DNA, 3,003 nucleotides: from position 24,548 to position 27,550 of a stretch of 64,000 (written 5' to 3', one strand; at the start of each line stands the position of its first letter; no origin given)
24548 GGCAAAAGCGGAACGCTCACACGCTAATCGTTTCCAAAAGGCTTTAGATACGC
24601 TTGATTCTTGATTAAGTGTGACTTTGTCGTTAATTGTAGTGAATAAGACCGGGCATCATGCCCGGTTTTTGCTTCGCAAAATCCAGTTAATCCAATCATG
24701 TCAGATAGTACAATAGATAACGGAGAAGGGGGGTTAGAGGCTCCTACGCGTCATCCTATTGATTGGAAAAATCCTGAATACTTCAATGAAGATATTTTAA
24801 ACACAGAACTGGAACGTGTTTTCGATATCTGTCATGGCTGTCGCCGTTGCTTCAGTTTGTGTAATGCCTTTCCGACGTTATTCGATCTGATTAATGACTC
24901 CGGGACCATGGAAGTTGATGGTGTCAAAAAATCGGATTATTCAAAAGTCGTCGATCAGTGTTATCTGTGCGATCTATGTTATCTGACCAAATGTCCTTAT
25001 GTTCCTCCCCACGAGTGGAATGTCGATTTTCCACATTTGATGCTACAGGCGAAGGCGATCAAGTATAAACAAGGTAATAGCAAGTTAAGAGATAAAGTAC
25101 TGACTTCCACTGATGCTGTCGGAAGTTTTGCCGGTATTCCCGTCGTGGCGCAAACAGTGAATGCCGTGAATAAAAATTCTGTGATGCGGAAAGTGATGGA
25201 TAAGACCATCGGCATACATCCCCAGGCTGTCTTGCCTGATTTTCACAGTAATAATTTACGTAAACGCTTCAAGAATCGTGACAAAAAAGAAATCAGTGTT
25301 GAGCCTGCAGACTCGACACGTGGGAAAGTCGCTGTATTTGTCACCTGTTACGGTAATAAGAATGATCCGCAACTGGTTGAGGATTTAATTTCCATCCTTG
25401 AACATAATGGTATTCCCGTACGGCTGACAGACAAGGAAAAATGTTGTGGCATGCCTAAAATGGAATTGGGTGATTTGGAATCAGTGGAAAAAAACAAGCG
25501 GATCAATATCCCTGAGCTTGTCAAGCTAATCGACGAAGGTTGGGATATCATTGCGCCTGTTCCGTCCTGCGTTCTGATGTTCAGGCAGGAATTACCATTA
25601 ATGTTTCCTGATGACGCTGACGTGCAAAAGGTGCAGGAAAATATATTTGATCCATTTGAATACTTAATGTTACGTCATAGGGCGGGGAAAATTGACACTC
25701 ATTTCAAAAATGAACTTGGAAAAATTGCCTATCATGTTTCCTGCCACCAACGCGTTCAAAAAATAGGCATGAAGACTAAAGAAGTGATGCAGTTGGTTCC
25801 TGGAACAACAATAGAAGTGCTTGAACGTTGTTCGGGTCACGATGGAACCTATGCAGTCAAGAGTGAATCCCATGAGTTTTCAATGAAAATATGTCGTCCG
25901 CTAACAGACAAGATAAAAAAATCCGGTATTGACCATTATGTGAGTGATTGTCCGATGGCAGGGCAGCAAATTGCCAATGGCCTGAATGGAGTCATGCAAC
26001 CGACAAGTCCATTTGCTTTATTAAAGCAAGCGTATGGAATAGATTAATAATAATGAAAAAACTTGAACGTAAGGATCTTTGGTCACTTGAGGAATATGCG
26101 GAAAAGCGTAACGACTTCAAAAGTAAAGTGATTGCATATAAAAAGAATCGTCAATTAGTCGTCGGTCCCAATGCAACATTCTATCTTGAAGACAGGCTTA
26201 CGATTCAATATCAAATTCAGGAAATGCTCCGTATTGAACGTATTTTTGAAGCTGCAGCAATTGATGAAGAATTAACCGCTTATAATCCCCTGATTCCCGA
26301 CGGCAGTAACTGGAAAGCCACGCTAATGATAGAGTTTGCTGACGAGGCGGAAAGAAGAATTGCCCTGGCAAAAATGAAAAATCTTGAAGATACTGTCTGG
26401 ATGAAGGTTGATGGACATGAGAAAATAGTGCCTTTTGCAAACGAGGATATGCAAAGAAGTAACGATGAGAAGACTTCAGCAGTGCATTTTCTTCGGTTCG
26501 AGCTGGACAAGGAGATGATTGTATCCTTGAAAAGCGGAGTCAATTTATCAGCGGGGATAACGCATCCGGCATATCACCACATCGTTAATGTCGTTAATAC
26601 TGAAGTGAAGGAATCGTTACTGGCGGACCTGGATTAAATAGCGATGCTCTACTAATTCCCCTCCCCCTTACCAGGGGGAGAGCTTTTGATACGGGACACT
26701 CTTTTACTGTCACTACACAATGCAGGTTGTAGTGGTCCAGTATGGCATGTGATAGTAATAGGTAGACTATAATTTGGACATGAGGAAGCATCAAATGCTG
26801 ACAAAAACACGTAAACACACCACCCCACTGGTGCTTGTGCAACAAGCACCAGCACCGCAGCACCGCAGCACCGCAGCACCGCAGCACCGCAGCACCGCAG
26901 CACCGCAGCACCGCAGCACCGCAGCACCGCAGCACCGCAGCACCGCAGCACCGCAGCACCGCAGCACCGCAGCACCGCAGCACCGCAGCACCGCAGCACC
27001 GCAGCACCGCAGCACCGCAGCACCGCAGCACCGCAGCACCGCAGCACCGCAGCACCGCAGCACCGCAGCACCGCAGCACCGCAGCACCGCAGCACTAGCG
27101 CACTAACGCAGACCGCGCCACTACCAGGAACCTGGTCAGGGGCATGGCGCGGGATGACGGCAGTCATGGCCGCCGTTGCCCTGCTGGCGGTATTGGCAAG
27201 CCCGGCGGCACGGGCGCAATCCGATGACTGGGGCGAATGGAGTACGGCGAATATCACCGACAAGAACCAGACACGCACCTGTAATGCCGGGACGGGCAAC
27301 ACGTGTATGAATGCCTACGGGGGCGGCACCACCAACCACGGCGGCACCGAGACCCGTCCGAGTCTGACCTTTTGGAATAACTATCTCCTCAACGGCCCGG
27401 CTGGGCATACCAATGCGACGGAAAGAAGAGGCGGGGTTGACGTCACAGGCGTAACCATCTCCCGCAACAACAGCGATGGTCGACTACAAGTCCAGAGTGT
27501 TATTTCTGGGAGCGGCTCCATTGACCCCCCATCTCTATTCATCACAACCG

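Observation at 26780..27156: Perfect (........)x30 microsatellite between an IS-derived start codon and a giant surface-protein gene: candidate phase-variation switch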

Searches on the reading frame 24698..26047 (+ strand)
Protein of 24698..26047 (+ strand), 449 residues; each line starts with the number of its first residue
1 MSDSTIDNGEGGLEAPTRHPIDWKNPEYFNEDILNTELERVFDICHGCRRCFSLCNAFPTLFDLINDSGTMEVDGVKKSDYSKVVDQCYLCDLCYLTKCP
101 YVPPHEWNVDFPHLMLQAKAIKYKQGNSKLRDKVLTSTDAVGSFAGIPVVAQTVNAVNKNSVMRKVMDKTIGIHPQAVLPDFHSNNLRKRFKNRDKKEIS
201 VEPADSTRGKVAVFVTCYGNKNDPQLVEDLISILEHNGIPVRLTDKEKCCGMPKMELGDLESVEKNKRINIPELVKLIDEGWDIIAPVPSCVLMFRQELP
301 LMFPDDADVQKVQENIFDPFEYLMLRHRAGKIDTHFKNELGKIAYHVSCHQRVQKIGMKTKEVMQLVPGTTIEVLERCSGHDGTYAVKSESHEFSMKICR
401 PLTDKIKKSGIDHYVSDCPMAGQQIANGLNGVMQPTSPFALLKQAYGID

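Call 7: search_protein_families(library=pfam, proteins=[window:24698-26047:+], max_evalue=0.01)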
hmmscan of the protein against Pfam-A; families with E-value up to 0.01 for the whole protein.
window:24698-26047:+ (449 aa): 3 families
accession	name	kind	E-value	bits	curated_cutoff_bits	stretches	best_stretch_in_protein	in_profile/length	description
PF02754.22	CCG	-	1.4e-14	54.3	20.6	2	211-296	1-85/85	Cysteine-rich domain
PF13534.11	Fer4_17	-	0.0023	18.9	22.2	0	45-101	2-58/61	4Fe-4S dicluster domain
PF13187.11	Fer4_9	-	0.0094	16.4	27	0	45-100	2-48/52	4Fe-4S dicluster domain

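Call 8: find_encoding_contigs(protein=window:24698-26047:+, flank=10000, max_places=10)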
Protein window:24698-26047:+ (449 aa): no gene with exactly this product is on record in the collection.

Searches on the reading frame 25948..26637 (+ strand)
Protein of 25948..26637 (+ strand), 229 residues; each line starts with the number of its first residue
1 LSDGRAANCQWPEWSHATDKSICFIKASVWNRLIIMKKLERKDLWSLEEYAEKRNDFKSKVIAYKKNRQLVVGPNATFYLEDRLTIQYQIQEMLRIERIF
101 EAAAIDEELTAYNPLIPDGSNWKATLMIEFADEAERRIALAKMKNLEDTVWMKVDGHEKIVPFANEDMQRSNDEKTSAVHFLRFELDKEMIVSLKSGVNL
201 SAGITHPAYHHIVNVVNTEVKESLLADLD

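Call 7: search_protein_families(library=pfam, proteins=[window:25948-26637:+], max_evalue=0.01)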
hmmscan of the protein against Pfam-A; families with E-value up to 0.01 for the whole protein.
window:25948-26637:+ (229 aa): 1 family
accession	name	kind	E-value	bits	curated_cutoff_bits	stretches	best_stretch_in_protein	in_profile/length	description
PF12007.14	DUF3501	-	6.4e-67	225.7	25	1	38-228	1-187/187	Protein of unknown function (DUF3501)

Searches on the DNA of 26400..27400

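Call 74: search_rna_families(source=window, start=26400, end=27400, threshold=evalue, max_evalue=1)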
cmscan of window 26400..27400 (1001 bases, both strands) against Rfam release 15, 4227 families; matches with E-value up to 1: 0.
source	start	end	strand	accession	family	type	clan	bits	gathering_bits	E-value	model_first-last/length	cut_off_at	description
